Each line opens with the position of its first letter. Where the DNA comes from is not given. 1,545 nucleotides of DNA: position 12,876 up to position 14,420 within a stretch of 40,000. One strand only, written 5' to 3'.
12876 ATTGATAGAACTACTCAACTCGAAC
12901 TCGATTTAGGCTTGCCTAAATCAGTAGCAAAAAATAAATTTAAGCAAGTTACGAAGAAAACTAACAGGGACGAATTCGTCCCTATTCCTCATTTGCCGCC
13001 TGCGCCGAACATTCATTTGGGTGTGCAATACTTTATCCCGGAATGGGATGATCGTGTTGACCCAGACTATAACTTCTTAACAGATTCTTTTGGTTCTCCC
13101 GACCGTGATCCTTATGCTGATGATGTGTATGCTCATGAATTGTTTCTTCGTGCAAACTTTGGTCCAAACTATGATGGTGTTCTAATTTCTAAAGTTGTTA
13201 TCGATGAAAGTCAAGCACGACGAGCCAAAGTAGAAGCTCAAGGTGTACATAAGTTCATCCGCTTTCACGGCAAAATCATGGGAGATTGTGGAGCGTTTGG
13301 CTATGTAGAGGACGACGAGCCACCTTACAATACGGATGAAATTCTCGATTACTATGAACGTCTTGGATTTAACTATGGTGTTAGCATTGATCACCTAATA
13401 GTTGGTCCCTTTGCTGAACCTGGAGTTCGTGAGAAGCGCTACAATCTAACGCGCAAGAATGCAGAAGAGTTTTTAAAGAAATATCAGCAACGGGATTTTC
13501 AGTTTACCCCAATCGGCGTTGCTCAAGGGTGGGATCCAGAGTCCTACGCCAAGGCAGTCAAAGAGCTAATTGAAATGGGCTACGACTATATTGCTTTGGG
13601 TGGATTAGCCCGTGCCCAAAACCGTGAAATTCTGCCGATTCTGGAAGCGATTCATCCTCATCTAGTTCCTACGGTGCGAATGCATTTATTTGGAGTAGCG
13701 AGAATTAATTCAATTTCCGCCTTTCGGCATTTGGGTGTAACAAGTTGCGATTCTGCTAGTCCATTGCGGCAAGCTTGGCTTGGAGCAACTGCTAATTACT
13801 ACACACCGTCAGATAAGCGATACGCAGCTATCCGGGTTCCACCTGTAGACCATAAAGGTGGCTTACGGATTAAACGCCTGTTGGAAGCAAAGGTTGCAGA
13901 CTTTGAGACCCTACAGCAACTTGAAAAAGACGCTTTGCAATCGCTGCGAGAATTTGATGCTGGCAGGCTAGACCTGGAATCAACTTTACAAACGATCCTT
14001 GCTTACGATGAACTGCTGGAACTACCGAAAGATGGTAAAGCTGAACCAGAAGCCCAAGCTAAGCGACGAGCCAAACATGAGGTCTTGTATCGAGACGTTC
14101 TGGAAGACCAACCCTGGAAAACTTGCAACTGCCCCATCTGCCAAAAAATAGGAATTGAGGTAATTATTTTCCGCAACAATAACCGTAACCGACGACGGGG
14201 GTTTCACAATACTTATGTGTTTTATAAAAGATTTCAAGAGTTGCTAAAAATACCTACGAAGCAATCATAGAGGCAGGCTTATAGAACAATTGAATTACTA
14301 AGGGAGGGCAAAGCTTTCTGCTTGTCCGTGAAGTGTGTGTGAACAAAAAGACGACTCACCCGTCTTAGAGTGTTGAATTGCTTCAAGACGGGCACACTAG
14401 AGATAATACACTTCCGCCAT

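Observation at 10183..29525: Cyanobacterial dpd-type 7-deazaguanine DNA modification/restriction island with a reduced gene set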

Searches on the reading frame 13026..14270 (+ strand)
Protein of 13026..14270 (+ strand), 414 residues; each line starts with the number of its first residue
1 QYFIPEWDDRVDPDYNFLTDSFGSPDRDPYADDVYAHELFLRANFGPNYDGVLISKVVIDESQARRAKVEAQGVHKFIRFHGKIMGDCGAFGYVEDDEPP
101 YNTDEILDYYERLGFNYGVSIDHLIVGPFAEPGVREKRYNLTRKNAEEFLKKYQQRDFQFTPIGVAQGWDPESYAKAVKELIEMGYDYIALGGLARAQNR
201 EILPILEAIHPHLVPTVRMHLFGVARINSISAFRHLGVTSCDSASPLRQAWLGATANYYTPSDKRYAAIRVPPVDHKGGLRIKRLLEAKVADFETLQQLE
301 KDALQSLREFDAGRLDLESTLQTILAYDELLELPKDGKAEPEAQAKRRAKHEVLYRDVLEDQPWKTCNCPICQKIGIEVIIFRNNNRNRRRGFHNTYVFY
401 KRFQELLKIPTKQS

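Call 16: search_protein_families(library=padloc, proteins=[window:13026-14270:+], max_evalue=0.1)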
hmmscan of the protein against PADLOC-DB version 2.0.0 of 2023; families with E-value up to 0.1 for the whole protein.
window:13026-14270:+ (414 aa): 4 families
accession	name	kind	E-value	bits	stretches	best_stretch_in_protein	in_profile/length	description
PDLC02807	DpdA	-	1.8e-127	423.6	1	1-408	2-410/417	DpdA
PDLC02808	DpdA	-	1.8e-73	245.5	1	85-404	1-313/317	DpdA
PDLC02810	DpdA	-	3e-54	181.8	1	200-403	7-197/224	DpdA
PDLC02809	DpdA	-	3.7e-35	119.5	1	1-196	5-210/210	DpdA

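Call 17: search_dna_similar(query=window:13026-14270:+, collection=plasmids, mode=protein, max_rows=25)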
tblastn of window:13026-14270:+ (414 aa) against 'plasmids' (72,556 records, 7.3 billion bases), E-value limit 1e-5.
Records with a match: 29; places in all: 32; records where one place covers at least 80% of the query: 21.
Best place of each record, by identity: 60-80% 4; <60% 25.
By first word of the organism name: Nostoc 2; Allocoleopsis 1; Picosynechococcus 1; Scytonema 1; Paenibacillus 1; Enterobacter 1; Azospirillum 1; Skermanella 1; Acetobacter 1; Agrobacterium 1; and 18 more.
By predicted mobility (MOB-suite, as given by PLSDB): non-mobilizable 20; conjugative 6; mobilizable 3.
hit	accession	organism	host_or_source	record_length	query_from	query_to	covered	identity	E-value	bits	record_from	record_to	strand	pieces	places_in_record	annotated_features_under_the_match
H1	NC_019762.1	Allocoleopsis franciscana PCC 7113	-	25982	1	408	99%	65.4%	4e-177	555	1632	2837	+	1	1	dpdA: tRNA-guanine transglycosylase DpdA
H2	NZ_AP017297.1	Nostoc sp. NIES-3756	-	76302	1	407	98%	63.9%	1e-172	542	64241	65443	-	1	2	dpdA: tRNA-guanine transglycosylase DpdA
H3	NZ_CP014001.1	Picosynechococcus sp. PCC 73109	cell culture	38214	1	407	98%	62.4%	7e-161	508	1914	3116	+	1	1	dpdA: tRNA-guanine transglycosylase DpdA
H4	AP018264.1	Scytonema sp. NIES-4073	-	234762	1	407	98%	61.3%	4e-158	500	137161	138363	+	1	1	tgt: queuine tRNA-ribosyltransferase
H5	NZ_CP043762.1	Paenibacillus sp. 37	whole organism,rhizosphere of Abies ...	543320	1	414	100%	48.0%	1e-115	378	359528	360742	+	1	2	dpdA: tRNA-guanine transglycosylase DpdA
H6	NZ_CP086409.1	Enterobacter cloacae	water,water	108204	1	413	100%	40.4%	5e-81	278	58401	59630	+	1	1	dpdA: tRNA-guanine transglycosylase DpdA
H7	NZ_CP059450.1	Azospirillum brasilense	Prokaryotes,soil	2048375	9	411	97%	36.8%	2e-74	259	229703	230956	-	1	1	none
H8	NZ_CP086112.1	Skermanella rosea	single cell,hydrocarbon-contaminated ...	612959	9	399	94%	37.7%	2e-70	248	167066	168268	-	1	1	dpdA: tRNA-guanine transglycosylase DpdA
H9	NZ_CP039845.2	Acetobacter pasteurianus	whole organism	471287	9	406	96%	37.0%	7e-74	258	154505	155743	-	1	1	dpdA: tRNA-guanine transglycosylase DpdA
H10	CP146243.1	Agrobacterium vitis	Vitis vinifera,cell culture,Grape gall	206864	9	406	96%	36.6%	9e-70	246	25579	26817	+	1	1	dpdA: tRNA-guanine transglycosylase DpdA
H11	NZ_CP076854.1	Rhizobium sp. WYJ-E13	Curcuma wenyujin Y.H. Chen et C. ...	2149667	9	399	94%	37.1%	6e-69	243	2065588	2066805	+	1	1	none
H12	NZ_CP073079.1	Caulobacter sp. S6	pure culture,soil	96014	9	406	96%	36.2%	4e-67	238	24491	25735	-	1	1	dpdA: tRNA-guanine transglycosylase DpdA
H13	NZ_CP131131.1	Shinella zoogloeoides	isolate,Activated charcoal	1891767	9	399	94%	36.9%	2e-68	242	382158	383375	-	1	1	none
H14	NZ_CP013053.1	Sinorhizobium americanum CCGM7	Phaseolus vulgaris,root nodules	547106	9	399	94%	36.8%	4e-70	247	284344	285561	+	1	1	dpdA: tRNA-guanine transglycosylase DpdA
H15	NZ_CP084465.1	Halomicrobium salinisoli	cell culture,gobi saline soil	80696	1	407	90%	38.3%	1e-20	242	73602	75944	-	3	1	queuine tRNA-ribosyltransferase tRNA-guanine transglycosylase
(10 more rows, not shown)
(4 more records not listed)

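Call 18: get_annotated_region(hit=H1, flank=20000)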
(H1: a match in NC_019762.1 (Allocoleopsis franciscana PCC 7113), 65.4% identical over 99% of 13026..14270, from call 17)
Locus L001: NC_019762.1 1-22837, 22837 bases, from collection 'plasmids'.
description: Allocoleopsis franciscana PCC 7113 plasmid pMIC7113.07, complete sequence
organism: Allocoleopsis franciscana PCC 7113 (NCBI taxid 1173027)
taxonomy: Bacteria; Cyanobacteriota; Cyanophyceae; Coleofasciculales; Coleofasciculaceae; Allocoleopsis; Allocoleopsis franciscana; Allocoleopsis franciscana PCC 7113
host: -; source: -; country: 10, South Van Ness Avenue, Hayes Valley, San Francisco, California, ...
typing (MOB-suite, as given by PLSDB): non-mobilizable; replicon rep_cluster_1719
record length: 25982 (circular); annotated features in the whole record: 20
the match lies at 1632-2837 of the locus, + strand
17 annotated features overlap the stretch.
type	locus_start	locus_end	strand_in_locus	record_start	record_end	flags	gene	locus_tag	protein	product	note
CDS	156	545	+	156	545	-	-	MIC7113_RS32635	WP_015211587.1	6-carboxytetrahydropterin synthase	GO:0008616 - queuosine biosynthetic process [Evidence IEA]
CDS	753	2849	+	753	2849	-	dpdA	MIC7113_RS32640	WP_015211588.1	tRNA-guanine transglycosylase DpdA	GO:0006400 - tRNA modification [Evidence IEA]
CDS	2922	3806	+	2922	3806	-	-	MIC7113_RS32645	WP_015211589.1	hypothetical protein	-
CDS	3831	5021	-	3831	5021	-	-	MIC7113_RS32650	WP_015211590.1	hypothetical protein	-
CDS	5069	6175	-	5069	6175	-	-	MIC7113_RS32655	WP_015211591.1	DNA sulfur modification protein DndB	-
CDS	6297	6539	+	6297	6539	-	-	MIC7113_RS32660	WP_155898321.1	hypothetical protein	-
CDS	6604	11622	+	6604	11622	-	-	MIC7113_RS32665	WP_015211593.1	DEAD/DEAH box helicase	-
CDS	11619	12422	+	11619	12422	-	-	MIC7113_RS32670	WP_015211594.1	phospholipase D-like domain-containing protein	-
CDS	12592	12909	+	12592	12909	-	-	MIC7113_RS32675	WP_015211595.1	nucleotide pyrophosphohydrolase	-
CDS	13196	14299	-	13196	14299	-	-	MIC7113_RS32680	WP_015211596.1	DUF4351 domain-containing protein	-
CDS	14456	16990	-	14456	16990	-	-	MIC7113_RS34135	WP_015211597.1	tyrosine-type recombinase/integrase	GO:0015074 - DNA integration [Evidence IEA]; GO:0006310 - DNA recombination [Evidence IEA]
CDS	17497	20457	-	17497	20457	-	-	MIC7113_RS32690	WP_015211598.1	DUF3854 domain-containing protein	-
CDS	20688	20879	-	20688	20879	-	-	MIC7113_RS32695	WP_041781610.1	plasmid partition protein ParG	-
CDS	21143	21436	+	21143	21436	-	-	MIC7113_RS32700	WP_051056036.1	hypothetical protein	-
CDS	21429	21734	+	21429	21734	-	-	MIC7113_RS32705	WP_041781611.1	hypothetical protein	-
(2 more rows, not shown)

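Call 19: get_annotated_region(hit=H2, flank=20000)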
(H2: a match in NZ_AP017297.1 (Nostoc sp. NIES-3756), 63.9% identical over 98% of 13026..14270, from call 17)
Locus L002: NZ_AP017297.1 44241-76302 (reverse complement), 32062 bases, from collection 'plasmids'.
description: Nostoc sp. NIES-3756 plasmid pNOS3756_2, complete sequence
organism: Nostoc sp. NIES-3756 (NCBI taxid 1751286)
taxonomy: Bacteria; Cyanobacteriota; Cyanophyceae; Nostocales; Nostocaceae; Nostoc; Nostoc sp. NIES-3756
host: -; source: -; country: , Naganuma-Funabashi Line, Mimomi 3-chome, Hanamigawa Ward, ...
typing (MOB-suite, as given by PLSDB): conjugative; relaxase MOBF; mating-pair formation MPF_T
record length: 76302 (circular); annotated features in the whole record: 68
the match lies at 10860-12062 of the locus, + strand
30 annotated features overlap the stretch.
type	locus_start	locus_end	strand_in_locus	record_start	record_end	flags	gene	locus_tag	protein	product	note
CDS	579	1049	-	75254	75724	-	-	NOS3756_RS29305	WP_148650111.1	hypothetical protein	-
CDS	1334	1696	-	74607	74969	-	-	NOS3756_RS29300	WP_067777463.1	hypothetical protein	-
CDS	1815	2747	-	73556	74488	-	-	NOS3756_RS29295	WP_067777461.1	GIY-YIG nuclease family protein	-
CDS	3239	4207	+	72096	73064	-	-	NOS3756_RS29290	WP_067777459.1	tyrosine-type recombinase/integrase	GO:0015074 - DNA integration [Evidence IEA]; GO:0006310 - DNA recombination [Evidence IEA]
CDS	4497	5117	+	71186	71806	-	-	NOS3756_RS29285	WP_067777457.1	type I restriction endonuclease subunit R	-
CDS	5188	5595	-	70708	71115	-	-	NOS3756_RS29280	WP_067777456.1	hypothetical protein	-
CDS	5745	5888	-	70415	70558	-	-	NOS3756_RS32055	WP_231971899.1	hypothetical protein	-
CDS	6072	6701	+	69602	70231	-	-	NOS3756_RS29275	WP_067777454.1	ParA family protein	-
CDS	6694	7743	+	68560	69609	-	-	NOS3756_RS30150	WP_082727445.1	hypothetical protein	-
CDS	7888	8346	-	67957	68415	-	-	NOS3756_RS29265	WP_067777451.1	hypothetical protein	-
CDS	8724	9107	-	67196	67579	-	-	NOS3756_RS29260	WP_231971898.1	hypothetical protein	-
CDS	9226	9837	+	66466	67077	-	-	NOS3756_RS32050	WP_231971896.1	Hpt domain-containing protein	-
CDS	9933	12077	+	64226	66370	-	dpdA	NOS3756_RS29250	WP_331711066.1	tRNA-guanine transglycosylase DpdA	GO:0006400 - tRNA modification [Evidence IEA]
CDS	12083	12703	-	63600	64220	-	-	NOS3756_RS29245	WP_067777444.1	hypothetical protein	-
CDS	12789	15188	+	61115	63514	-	-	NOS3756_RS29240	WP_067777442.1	DEAD/DEAH box helicase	-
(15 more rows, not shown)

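Call 20: get_annotated_region(hit=H6, flank=20000)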
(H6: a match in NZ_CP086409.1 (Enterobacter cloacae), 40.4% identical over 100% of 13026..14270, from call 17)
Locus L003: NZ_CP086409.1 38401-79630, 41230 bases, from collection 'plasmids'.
description: Enterobacter cloacae strain POL9 plasmid pPOL9A, complete sequence
organism: Enterobacter cloacae (NCBI taxid 550)
taxonomy: Bacteria; Pseudomonadota; Gammaproteobacteria; Enterobacterales; Enterobacteriaceae; Enterobacter; Enterobacter cloacae
host: -; source: water,water; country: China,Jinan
typing (MOB-suite, as given by PLSDB): non-mobilizable; replicon IncY
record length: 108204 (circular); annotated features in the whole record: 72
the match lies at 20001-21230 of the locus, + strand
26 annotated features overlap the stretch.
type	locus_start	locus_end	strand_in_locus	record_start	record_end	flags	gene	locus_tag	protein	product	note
CDS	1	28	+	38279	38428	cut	-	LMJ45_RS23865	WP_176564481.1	hypothetical protein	-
CDS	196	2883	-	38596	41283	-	-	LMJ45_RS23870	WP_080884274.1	cation-transporting P-type ATPase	-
CDS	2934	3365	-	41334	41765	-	-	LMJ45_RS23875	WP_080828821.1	universal stress protein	-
CDS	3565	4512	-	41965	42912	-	-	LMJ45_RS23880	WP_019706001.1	IS30-like element ISAs2 family transposase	GO:0006313 - DNA transposition [Evidence IEA]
CDS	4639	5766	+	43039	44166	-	-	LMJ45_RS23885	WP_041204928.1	ISAs1-like element ISKpn9 family transposase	GO:0006313 - DNA transposition [Evidence IEA]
CDS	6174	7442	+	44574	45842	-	-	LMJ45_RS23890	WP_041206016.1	IS4-like element ISAeme4 family transposase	GO:0006313 - DNA transposition [Evidence IEA]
CDS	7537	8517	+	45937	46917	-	-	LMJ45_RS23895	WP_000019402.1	IS5-like element IS5 family transposase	GO:0006313 - DNA transposition [Evidence IEA]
CDS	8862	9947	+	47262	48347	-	-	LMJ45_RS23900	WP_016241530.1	efflux RND transporter periplasmic adaptor subunit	GO:0006810 - transport [Evidence IEA]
CDS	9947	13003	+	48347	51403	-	-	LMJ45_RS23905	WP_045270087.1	efflux RND transporter permease subunit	-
CDS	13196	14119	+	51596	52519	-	-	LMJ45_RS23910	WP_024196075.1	acyltransferase family protein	-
CDS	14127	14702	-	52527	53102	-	pagP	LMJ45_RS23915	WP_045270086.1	lipid IV(A) palmitoyltransferase PagP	-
CDS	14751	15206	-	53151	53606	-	merR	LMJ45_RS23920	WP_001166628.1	Hg(II)-responsive transcriptional regulator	-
CDS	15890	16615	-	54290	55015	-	-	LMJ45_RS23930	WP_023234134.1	carbonic anhydrase family protein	-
CDS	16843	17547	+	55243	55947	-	-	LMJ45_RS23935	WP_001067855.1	IS6-like element IS26 family transposase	GO:0006313 - DNA transposition [Evidence IEA]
CDS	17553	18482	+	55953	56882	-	-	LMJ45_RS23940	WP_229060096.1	IS5 family transposase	-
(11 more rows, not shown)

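Call 35: search_protein_families(library=pfam, proteins=[L003:19064-19915:+, L001:5069-6175:-, L001:3831-5021:-, L001:2922-3806:+, L001:6604-11622:+, L001:11619-12422:+, L002:15167-16114:+, L002:12083-12703:-], max_evalue=0.01)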
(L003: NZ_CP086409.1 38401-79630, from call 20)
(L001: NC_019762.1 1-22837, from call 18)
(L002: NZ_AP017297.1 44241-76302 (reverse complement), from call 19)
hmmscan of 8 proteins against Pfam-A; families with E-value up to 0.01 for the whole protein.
L003:19064-19915:+ (283 aa): 1 family
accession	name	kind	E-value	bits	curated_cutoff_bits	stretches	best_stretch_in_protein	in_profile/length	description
PF21818.3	DUF6884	-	6.2e-05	23.6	30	1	19-68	14-63/135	Family of unknown function (DUF6884)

L001:5069-6175:- (368 aa): 1 family
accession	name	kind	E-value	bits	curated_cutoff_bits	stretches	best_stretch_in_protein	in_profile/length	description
PF14072.11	DndB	-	2.3e-91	306.8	29.1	1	9-356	2-337/338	DNA-sulfur modification-associated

L001:3831-5021:- (396 aa): 0 families

L001:2922-3806:+ (294 aa): 0 families

L001:6604-11622:+ (1672 aa): 4 families
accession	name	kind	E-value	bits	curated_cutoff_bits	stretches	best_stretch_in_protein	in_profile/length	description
PF00270.35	DEAD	-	8.9e-17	61.8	26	2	169-255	1-77/167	DEAD/DEAH box helicase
PF04851.21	ResIII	-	7.9e-07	29.6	22.5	1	166-251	2-81/164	Type III restriction enzyme, res subunit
PF00271.37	Helicase_C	-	2.5e-05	24.9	23.5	1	631-672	67-108/110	Helicase conserved C-terminal domain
PF09369.15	MZB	-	0.00027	22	24.2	0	1528-1572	38-80/80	MrfA Zn-binding domain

L001:11619-12422:+ (267 aa): 2 families
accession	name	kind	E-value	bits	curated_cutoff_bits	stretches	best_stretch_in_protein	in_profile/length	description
PF13091.12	PLDc_2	-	4.1e-07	30.3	27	1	140-208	53-125/132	PLD-like domain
PF09565.16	RE_NgoFVII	-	0.004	16.9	23.8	1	172-215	105-149/162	NgoFVII restriction endonuclease N-terminal PLD domain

L002:15167-16114:+ (315 aa): 1 family
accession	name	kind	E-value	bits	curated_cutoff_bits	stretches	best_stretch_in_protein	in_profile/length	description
PF01702.25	TGT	-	6.1e-22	78.6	26.3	1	69-260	75-269/357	Queuine tRNA-ribosyltransferase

L002:12083-12703:- (206 aa): 0 families

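Call 36: search_protein_families(library=ncbifam, proteins=[L003:19064-19915:+, L001:5069-6175:-, L001:3831-5021:-, L001:2922-3806:+, L001:6604-11622:+, L001:11619-12422:+, L003:29545-30393:-], max_evalue=0.01)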
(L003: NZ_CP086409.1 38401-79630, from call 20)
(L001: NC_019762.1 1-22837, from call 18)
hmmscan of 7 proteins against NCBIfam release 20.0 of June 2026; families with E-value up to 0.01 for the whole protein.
L003:19064-19915:+ (283 aa): 0 families

L001:5069-6175:- (368 aa): 3 families
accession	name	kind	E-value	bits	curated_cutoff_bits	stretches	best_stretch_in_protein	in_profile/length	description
TIGR03233.1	DNA_S_dndB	equivalog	2.9e-36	125.2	328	1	9-344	7-330/355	DNA sulfur modification protein DndB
TIGR03187.1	DGQHR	domain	1.5e-34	120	58.85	1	10-291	1-275/276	DGQHR domain-containing protein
TIGR04172.1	DGQHR_dnd_1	hypoth_equivalog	0.0031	16.6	450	0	96-131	103-138/381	DNA phosphorothioation-associated DGQHR protein 1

L001:3831-5021:- (396 aa): 0 families

L001:2922-3806:+ (294 aa): 0 families

L001:6604-11622:+ (1672 aa): 21 families
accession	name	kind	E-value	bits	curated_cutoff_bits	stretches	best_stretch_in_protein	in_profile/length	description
NF041067.1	DpdJ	equivalog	1.9e-103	347.3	800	2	14-748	1-693/1482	protein DpdJ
TIGR03817.1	DECH_helic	hypoth_equivalog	3.8e-15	55.2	874.1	2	399-475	159-226/742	helicase/secretion neighborhood putative DEAH-box helicase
TIGR04121.1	DEXH_lig_assoc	equivalog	1.2e-14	53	850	3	177-261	18-100/804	ligase-associated DNA damage response DEXH box helicase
NF010338.0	PRK13767.1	equivalog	2.1e-06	26.3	849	0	631-676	343-388/877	ATP-dependent helicase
NF007284.0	PRK09751.1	equivalog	2.8e-05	21.6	1496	0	633-673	379-419/1538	ATP-dependent helicase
NF008168.0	PRK10917.2-2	equivalog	5.8e-05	21.6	718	1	123-254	321-445/795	ATP-dependent DNA helicase RecG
TIGR03158.1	cas3_cyano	exception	7.4e-05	22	69.1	1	191-252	17-70/357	type I-D CRISPR-associated helicase Cas3'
TIGR01587.1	cas3_core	equivalog_domain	9.5e-05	21.7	102.45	0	192-249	3-55/358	CRISPR-associated helicase Cas3'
NF008170.0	PRK10917.2-4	equivalog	0.0004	18.4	975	0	152-254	386-480/826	ATP-dependent DNA helicase RecG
NF008165.0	PRK10917.1-3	equivalog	0.00055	18.5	711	1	153-254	251-344/692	ATP-dependent DNA helicase RecG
TIGR00643.1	recG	equivalog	0.0006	18.6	659.4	1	95-254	166-315/629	ATP-dependent DNA helicase RecG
NF008166.0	PRK10917.1-4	equivalog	0.00076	17.7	864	1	141-257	251-359/705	ATP-dependent DNA helicase RecG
NF008164.0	PRK10917.1-2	equivalog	0.00083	17.7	785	0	153-250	262-352/704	ATP-dependent DNA helicase RecG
NF053631.1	RNA_helic_CshA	equivalog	0.0012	17.8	646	0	186-257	34-104/434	degradosome RNA helicase CshA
NF004066.1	PRK05580.1-3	equivalog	0.0014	17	813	1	74-205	166-288/788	primosomal protein N'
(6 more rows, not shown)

L001:11619-12422:+ (267 aa): 2 families
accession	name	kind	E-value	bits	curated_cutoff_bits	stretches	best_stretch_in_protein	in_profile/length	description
NF041068.1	DpdK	equivalog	8.5e-15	54.7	100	2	16-84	18-89/167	phospholipase D-like domain-containing protein DpdK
NF038319.1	DISARM_DrmC_I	equivalog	0.0024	17.4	133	1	163-207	182-227/236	DISARM system phospholipase D-like protein DrmC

L003:29545-30393:- (282 aa): 1 family
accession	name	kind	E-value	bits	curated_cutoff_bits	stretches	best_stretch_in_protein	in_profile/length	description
NF041066.2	DpdI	equivalog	4.4e-31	108.7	150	1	132-279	94-239/239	protein DpdI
